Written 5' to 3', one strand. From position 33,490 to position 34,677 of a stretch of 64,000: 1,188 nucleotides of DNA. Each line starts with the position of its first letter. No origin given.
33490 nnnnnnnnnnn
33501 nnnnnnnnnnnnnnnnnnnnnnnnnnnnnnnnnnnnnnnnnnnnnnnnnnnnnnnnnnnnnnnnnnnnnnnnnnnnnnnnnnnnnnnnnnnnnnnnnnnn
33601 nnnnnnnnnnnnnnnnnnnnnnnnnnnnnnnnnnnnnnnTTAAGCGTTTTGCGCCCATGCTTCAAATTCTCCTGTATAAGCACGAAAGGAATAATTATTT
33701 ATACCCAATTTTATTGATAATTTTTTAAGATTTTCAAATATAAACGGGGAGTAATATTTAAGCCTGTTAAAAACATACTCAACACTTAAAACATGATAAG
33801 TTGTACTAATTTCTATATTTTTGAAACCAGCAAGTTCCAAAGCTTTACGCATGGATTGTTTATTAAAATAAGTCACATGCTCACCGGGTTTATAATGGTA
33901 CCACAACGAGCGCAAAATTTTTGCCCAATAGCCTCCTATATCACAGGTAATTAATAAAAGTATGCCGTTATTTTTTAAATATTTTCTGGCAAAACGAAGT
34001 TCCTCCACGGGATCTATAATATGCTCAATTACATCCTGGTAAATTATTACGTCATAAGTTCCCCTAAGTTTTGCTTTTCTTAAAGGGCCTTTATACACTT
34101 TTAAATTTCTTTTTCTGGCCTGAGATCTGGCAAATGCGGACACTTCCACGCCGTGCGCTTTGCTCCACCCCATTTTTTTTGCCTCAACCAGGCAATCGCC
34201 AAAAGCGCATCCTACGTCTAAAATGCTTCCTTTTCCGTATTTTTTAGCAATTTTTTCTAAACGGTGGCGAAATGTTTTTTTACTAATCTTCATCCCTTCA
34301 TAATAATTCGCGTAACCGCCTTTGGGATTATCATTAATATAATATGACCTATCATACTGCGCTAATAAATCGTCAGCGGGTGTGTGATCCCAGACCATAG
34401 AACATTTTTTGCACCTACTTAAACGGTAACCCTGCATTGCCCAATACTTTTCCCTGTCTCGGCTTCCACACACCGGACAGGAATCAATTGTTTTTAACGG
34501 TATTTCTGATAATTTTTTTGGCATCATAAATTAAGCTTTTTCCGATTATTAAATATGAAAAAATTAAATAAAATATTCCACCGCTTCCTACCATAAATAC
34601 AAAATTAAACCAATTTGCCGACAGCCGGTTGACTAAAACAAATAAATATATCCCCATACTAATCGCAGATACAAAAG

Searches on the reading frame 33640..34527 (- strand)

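Call 3: search_protein_families(library=pfam, proteins=[window:33640-34527:-], max_evalue=0.1)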
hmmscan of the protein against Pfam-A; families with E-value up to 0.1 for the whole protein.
window:33640-34527:- (295 aa): 11 families
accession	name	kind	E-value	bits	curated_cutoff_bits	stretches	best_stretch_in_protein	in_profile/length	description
PF13489.12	Methyltransf_23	-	5.9e-22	78.6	27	1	87-239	10-163/164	Methyltransferase domain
PF13847.12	Methyltransf_31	-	1.5e-09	38.2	27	1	101-196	6-113/145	Methyltransferase domain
PF08242.18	Methyltransf_12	-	4.3e-08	34.2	30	1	103-190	1-98/98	Methyltransferase domain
PF08241.18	Methyltransf_11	-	7.9e-08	33.3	21.2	1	103-191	1-94/95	Methyltransferase domain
PF13649.12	Methyltransf_25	-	2.4e-06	28.6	27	1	102-188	1-97/97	Methyltransferase domain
PF08003.17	Methyltransf_9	-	0.0034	16.8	23.8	1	99-243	116-268/315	Protein of unknown function (DUF1698)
PF12760.12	Zn_ribbon_IS1595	-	0.0074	16.7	25.4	1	17-43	21-44/46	Transposase zinc-ribbon domain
PF05401.17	NodS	-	0.031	14.5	24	1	90-182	35-130/201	Nodulation protein S (NodS)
PF08273.17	Zn_Ribbon_Prim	-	0.038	14.7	23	1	17-30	6-18/37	Zinc-binding domain of primase-helicase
PF13878.12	zf-C2H2_3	-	0.05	13.9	27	0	36-53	13-30/40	zinc-finger of acetyl-transferase ESCO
PF14354.12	Lar_restr_allev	-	0.086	13.5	28.6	0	13-49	2-39/58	Restriction alleviation protein Lar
